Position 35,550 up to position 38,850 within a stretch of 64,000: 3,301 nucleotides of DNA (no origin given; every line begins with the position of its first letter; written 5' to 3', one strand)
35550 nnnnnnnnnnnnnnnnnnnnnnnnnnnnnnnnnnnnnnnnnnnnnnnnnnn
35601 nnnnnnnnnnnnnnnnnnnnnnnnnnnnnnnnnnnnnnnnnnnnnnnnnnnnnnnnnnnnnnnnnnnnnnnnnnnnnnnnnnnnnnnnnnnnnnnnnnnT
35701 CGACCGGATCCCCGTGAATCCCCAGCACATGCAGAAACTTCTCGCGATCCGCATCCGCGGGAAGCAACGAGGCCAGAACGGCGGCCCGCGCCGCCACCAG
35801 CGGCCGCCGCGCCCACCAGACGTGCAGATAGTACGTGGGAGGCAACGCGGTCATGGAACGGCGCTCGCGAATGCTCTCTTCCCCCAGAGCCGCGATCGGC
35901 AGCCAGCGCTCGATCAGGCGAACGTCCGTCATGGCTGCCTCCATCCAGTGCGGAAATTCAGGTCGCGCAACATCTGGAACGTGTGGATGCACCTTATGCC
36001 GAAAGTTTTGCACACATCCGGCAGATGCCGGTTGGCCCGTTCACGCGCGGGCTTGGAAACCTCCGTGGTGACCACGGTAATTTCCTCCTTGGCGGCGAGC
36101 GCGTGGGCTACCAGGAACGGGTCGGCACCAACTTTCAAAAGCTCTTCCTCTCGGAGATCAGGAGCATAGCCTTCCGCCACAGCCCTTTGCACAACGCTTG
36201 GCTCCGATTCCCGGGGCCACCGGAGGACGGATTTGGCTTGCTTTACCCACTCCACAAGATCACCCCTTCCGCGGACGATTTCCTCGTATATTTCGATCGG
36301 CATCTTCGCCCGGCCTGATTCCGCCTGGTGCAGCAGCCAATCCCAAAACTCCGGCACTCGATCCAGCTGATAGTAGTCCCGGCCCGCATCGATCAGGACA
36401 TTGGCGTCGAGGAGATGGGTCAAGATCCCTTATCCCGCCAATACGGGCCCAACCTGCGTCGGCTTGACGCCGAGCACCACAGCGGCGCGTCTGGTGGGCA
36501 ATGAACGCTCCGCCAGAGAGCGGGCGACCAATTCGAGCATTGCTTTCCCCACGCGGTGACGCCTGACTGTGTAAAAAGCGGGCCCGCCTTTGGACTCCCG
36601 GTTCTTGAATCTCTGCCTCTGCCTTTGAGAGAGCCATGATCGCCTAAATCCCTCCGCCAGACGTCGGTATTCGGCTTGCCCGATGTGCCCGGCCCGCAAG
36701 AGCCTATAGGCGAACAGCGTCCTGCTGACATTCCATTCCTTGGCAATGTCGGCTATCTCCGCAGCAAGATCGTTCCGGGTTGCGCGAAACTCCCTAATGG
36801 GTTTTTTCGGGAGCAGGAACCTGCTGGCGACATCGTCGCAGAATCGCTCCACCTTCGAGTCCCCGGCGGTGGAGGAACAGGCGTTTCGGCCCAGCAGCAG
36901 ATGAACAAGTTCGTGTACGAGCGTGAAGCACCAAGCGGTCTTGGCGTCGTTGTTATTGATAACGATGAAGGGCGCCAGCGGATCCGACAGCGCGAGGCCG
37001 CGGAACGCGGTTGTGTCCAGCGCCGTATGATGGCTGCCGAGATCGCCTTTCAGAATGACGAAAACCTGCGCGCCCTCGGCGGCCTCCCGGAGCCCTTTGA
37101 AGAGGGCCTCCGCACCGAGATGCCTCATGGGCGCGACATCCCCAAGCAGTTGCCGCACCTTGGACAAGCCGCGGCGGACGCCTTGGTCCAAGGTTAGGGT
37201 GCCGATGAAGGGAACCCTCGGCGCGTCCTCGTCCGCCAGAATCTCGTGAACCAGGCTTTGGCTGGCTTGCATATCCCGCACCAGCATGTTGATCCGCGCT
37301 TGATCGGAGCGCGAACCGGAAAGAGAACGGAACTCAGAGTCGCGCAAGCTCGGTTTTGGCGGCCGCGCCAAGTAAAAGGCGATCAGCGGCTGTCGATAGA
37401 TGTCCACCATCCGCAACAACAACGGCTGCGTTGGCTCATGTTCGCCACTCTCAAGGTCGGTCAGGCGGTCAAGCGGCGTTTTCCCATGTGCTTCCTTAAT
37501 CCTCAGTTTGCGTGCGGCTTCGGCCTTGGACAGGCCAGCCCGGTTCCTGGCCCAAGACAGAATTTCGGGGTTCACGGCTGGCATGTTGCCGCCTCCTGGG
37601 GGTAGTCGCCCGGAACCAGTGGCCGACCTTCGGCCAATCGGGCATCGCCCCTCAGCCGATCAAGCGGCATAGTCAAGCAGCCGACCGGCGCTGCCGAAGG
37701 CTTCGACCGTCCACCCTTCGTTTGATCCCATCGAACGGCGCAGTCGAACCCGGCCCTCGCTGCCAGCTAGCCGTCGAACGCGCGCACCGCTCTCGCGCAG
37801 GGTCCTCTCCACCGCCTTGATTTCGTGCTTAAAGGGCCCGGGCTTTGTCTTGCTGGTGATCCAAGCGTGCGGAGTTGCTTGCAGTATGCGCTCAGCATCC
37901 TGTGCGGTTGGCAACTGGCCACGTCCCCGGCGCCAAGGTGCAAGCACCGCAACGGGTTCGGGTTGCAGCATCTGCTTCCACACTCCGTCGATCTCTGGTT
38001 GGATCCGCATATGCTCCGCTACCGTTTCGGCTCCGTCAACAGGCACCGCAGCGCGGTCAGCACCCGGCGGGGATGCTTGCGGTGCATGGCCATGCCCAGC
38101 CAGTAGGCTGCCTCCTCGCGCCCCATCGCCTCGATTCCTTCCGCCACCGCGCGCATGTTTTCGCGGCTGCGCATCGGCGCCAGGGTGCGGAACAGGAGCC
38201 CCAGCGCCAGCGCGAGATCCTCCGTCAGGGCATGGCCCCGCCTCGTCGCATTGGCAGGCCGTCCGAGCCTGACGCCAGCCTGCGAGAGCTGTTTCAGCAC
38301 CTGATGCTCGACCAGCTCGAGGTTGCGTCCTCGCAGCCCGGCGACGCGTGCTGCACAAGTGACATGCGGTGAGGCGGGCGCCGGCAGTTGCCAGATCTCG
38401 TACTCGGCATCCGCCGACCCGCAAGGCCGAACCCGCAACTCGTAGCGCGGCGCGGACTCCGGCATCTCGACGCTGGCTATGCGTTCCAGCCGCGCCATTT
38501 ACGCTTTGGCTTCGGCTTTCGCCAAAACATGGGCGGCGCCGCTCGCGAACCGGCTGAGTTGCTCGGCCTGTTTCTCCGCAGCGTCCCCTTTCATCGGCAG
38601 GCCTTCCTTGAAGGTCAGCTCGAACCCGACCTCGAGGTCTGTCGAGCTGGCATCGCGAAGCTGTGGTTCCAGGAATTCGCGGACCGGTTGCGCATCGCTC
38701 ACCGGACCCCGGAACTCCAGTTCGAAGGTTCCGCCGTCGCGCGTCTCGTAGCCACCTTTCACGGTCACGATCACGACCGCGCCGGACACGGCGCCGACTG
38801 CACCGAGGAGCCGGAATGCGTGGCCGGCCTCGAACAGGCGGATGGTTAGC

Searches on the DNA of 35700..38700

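Call 90: search_rna_families(source=window, start=35700, end=38700, threshold=evalue, max_evalue=1)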
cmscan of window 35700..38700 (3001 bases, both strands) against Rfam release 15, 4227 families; matches with E-value up to 1: 1.
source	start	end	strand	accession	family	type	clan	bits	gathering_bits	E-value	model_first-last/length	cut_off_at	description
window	37019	37159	+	RF00627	P15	Gene;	-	20.3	70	0.31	1-119/119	no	Pseudomonas sRNA P15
